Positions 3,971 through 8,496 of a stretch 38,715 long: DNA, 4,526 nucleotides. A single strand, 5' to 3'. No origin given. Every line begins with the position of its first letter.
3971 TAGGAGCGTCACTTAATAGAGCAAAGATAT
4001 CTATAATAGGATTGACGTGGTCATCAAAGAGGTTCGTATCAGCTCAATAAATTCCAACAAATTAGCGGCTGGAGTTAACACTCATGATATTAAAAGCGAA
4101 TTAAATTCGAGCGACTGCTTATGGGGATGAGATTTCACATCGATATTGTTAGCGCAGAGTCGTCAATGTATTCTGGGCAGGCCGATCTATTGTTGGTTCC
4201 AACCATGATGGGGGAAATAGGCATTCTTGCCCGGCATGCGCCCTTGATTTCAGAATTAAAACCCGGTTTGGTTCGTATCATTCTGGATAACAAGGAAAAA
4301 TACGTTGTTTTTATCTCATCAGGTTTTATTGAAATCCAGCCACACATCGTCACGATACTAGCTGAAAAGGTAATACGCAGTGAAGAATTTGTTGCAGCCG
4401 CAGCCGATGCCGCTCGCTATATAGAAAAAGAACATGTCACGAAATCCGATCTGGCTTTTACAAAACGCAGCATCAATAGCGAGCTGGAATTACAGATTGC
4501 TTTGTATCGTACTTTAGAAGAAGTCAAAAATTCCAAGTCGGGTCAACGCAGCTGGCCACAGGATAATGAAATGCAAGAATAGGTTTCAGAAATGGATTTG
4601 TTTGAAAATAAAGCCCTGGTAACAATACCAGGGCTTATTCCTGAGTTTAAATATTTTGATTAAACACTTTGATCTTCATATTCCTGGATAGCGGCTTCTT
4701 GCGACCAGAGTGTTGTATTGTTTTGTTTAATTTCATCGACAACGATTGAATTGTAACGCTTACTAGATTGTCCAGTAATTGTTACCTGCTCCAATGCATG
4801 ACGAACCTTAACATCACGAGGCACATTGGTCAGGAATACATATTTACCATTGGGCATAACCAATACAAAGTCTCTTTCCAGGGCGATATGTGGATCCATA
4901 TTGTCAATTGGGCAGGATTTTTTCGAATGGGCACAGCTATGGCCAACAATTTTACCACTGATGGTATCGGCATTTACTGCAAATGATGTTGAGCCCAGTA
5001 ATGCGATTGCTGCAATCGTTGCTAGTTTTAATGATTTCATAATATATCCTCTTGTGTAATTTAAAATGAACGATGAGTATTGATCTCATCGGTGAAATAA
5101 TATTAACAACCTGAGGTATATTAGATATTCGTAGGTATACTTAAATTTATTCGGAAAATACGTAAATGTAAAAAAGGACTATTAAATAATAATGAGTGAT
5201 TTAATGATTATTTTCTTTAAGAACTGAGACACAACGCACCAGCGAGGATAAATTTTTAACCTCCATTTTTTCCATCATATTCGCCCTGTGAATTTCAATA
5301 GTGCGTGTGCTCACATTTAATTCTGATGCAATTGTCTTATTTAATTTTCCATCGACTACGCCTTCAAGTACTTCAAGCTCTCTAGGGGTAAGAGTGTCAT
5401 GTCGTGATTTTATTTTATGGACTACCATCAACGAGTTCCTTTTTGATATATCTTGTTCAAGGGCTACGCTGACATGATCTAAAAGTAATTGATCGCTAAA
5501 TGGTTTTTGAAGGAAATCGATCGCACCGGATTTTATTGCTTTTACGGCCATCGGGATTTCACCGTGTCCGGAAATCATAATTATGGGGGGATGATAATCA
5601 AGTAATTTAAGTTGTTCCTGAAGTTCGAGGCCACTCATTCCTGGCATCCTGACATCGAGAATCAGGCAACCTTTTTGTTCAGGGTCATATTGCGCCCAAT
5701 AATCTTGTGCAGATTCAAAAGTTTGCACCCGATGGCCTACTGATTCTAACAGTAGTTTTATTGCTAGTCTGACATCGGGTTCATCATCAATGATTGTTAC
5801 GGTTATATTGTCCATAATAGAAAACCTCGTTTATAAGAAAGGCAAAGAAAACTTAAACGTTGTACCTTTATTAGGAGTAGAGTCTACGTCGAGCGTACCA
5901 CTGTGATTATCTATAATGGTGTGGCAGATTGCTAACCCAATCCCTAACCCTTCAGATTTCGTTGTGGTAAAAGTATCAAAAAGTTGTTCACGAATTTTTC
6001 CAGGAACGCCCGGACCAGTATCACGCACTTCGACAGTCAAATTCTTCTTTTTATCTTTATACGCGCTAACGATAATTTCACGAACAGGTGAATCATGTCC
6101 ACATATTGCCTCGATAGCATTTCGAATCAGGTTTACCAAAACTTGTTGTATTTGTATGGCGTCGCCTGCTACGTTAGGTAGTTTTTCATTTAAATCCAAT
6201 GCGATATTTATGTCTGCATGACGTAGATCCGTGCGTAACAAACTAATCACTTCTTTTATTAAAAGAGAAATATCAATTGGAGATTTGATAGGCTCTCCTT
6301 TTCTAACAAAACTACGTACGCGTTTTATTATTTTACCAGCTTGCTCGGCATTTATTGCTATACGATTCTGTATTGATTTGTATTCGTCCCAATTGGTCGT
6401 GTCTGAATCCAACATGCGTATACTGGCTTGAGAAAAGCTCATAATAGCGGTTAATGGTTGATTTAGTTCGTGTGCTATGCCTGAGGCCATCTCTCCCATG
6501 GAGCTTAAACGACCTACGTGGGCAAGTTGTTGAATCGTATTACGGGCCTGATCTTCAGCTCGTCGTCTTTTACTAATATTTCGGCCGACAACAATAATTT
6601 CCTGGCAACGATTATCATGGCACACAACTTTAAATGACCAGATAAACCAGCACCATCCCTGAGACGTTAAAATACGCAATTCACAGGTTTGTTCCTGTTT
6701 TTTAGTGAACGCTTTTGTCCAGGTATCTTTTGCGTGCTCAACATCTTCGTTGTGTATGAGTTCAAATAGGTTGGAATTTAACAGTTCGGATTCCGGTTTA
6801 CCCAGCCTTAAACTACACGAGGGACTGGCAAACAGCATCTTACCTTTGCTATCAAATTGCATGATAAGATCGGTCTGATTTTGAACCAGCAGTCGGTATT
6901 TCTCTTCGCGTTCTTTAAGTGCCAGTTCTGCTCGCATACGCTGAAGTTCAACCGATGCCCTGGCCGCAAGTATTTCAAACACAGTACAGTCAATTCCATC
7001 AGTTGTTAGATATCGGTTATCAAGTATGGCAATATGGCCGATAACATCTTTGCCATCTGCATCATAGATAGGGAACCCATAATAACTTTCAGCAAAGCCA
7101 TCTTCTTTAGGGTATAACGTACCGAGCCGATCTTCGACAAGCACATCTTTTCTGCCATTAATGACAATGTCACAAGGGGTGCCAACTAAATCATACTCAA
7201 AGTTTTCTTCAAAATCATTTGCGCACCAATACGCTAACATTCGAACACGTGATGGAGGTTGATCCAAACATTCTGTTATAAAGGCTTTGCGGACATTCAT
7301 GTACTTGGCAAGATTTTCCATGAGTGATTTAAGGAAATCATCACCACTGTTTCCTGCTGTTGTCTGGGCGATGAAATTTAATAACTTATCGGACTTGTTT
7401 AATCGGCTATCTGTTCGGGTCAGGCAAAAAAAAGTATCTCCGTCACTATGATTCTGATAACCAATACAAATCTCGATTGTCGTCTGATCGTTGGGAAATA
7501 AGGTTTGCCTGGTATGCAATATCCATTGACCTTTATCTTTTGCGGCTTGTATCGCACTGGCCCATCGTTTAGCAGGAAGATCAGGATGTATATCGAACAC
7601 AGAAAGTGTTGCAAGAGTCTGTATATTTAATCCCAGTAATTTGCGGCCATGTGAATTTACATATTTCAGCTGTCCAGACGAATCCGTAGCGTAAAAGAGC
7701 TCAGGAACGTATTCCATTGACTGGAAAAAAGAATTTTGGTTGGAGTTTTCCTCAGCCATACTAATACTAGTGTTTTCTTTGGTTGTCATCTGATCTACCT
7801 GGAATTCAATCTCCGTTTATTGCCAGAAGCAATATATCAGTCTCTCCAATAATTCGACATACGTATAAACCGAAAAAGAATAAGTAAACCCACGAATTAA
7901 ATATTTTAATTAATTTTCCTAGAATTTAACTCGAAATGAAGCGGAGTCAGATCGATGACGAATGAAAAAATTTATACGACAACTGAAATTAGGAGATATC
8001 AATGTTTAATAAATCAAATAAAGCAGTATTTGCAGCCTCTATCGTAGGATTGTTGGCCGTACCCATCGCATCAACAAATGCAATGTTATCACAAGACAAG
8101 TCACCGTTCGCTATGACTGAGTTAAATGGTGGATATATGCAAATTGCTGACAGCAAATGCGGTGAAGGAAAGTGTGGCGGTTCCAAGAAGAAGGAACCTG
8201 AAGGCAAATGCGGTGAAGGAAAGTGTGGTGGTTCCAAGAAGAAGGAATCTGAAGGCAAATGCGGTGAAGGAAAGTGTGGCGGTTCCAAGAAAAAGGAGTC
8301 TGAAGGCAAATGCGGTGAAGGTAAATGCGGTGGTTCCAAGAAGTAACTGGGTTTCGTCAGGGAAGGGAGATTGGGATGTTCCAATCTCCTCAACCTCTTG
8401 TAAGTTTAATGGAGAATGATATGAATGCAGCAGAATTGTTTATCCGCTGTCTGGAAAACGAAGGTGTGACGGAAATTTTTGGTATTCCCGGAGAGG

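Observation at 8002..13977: HvfA/bufferin-type Cys-repeat precursor heads an operon with non-canonical enzymes and no MNIO/DUF2063 maturases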

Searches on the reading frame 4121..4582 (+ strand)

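Call 8: search_protein_families(library=pfam, proteins=[window:4121-4582:+], max_evalue=0.001)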
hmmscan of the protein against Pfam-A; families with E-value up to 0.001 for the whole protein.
window:4121-4582:+ (153 aa): 1 family
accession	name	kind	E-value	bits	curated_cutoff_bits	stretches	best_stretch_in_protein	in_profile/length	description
PF02823.21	ATP-synt_DE_N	-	5e-26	90.9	27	1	5-83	1-79/80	ATP synthase, Delta/Epsilon chain, beta-sandwich domain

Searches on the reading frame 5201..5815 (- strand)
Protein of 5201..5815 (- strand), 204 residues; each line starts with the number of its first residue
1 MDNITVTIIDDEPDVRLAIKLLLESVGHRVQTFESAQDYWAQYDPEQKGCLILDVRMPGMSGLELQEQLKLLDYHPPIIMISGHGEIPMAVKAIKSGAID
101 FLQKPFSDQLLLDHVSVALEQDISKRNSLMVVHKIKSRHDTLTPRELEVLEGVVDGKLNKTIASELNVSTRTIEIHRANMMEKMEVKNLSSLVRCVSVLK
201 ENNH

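Call 8: search_protein_families(library=pfam, proteins=[window:5201-5815:-], max_evalue=0.001)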
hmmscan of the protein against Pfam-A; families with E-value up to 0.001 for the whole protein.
window:5201-5815:- (204 aa): 3 families
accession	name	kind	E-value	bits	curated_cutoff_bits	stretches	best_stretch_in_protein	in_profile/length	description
PF00072.30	Response_reg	-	7e-30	103.9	30.2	1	6-115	1-110/111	Response regulator receiver domain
PF00196.25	GerE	-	2.4e-21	75.6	23.5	1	140-195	1-56/57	Bacterial regulatory proteins, luxR family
PF06490.17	FleQ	-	0.0008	20.2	22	0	6-114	2-102/108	Flagellar regulatory protein FleQ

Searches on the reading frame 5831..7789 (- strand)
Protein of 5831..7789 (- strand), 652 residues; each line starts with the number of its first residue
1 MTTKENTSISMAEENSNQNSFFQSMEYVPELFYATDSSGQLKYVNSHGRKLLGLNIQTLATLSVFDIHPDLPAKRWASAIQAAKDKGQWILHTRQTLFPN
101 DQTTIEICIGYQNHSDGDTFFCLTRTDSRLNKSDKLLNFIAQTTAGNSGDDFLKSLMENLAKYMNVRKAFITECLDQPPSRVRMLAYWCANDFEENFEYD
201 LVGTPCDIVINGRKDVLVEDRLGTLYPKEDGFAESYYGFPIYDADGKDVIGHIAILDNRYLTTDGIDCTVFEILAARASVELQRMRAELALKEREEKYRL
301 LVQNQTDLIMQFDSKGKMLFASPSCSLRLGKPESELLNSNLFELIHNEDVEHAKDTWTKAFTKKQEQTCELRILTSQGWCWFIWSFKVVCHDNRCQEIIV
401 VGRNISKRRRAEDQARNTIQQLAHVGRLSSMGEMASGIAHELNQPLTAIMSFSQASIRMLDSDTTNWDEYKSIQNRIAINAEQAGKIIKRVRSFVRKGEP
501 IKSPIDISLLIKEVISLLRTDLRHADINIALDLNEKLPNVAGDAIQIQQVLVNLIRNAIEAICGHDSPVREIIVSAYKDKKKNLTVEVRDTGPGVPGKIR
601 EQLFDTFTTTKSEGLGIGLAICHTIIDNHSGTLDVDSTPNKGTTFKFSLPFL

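Call 3: search_protein_families(library=pfam, proteins=[window:5831-7789:-], max_evalue=0.01)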
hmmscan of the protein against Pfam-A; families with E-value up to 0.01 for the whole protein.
window:5831-7789:- (652 aa): 12 families
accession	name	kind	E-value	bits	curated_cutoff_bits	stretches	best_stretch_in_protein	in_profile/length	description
PF02518.31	HATPase_c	-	5.8e-25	88.3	26.4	1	542-651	1-109/111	Histidine kinase-, DNA gyrase B-, and HSP90-like ATPase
PF00989.32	PAS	-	8.3e-13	48.8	22.6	1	296-375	1-81/113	PAS fold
PF08448.16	PAS_4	-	8.9e-13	48.9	23.1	1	304-410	3-110/110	PAS fold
PF08447.18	PAS_3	-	1.7e-09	38.3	25.6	1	319-401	2-86/89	PAS fold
PF00512.31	HisKA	-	3.6e-09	37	26.9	1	431-498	2-64/66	His Kinase A (phospho-acceptor) domain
PF13426.13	PAS_9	-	2.3e-06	28.2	27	1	313-406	8-102/103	PAS domain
PF14501.12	HATPase_c_5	-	1.2e-05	25.6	22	1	545-638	4-91/102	GHKL domain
PF13581.12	HATPase_c_2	-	4.8e-05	23.8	27.4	1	545-629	30-112/127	Histidine kinase-like ATPase domain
PF13188.13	PAS_8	-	0.00071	19.8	21.8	0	25-77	7-59/65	PAS domain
PF03265.21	DNase_II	-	0.0036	17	23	0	83-166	100-182/326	Deoxyribonuclease II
PF14598.12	PAS_11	-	0.0048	17.3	25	0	311-378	7-74/109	PAS domain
PF13185.12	GAF_2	-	0.0081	16.8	28.6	0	150-280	5-133/136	GAF domain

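Call 4: search_protein_families(library=ncbifam, proteins=[window:5831-7789:-], max_evalue=0.01)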
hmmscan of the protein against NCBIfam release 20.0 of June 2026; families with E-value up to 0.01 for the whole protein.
window:5831-7789:- (652 aa): 84 families (the best 25 are shown)
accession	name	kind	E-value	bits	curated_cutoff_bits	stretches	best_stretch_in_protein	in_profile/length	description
NF041777.1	sens_FixL_Rhizob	equivalog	4.4e-63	213.6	850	1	286-650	113-480/485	sensor protein FixL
NF008468.0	PRK11360.1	equivalog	2.2e-53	181.6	646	1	291-651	263-608/616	two-component system sensor histidine kinase AtoS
NF010411.0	PRK13837.1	equivalog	6.7e-47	160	647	1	407-650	426-674/828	two-component system VirA-like sensor kinase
NF052574.1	HisKinEspCMyxo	equivalog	2.1e-40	138.6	1200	1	308-650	298-636/785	serine histidine kinase EspC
NF052573.1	HisKinEspAMyxo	equivalog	1.7e-39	135.5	1400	1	297-649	255-609/755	serine histidine kinase EspA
NF007688.0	PRK10364.1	equivalog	1.3e-38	132.9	479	1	409-650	218-450/460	two-component system sensor histidine kinase ZraS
NF047794.1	HisKinPtgB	equivalog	1.5e-37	129.2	1000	1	402-641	413-645/656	two-component system sensor histidine kinase PgtB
NF040750.1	tetrathio_HK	equivalog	8.1e-37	126.9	750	1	399-638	306-541/555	tetrathionate respiration histidine kinase TtrS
NF046044.1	PnpS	equivalog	2.5e-35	122.2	400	1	287-650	46-390/390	two-component system histidine kinase PnpS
NF047466.1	hybrid_RR_LvrB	exception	7.9e-35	120.7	500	1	405-651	126-376/377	hybrid histidine kinase/response regulator LvrB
NF047874.1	MASE3_PAS_HK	subfamily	3.1e-34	118.8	560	1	283-650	252-624/655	MASE3 domain-containing sensor histidine kinase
NF006800.0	PRK09303.1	equivalog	1.2e-31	110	342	1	427-651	147-377/383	histidine kinase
NF008302.0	PRK11091.1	equivalog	6e-31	107.4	838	1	283-649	142-503/779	aerobic respiration two-component sensor histidine kinase ArcB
NF046026.1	HisKinCckACaul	equivalog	2.5e-29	101.9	1000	1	417-650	288-531/678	cell cycle histidine kinase CckA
NF046020.1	HisKinCckABruc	equivalog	4e-29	101.1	1000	1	295-650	345-706/868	cell cycle histidine kinase CckA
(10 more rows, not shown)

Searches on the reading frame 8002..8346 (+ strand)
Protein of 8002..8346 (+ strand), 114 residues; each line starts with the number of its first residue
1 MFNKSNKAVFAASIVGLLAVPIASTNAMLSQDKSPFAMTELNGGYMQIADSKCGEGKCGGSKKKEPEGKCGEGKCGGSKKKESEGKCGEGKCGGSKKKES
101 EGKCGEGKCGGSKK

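Call 3: search_protein_families(library=pfam, proteins=[window:8002-8346:+], max_evalue=0.01)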
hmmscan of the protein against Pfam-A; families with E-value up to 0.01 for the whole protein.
window:8002-8346:+ (114 aa): 0 families

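Call 4: search_protein_families(library=ncbifam, proteins=[window:8002-8346:+], max_evalue=0.01)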
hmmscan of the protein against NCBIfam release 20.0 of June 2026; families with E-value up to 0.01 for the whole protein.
window:8002-8346:+ (114 aa): 2 families
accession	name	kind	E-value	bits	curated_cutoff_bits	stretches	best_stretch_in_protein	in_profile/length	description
NF050137.2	KCGExKCG_twice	domain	3.6e-25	87.3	19.5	3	67-94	1-28/29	HvfA family oxazolone/thioamide-modified RiPP metallophore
NF050188.1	OxThioModRiPPHvfA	equivalog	1.4e-19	70.5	95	2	37-94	34-95/96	oxazolone/thioamide-modified RiPP metallophore HvfA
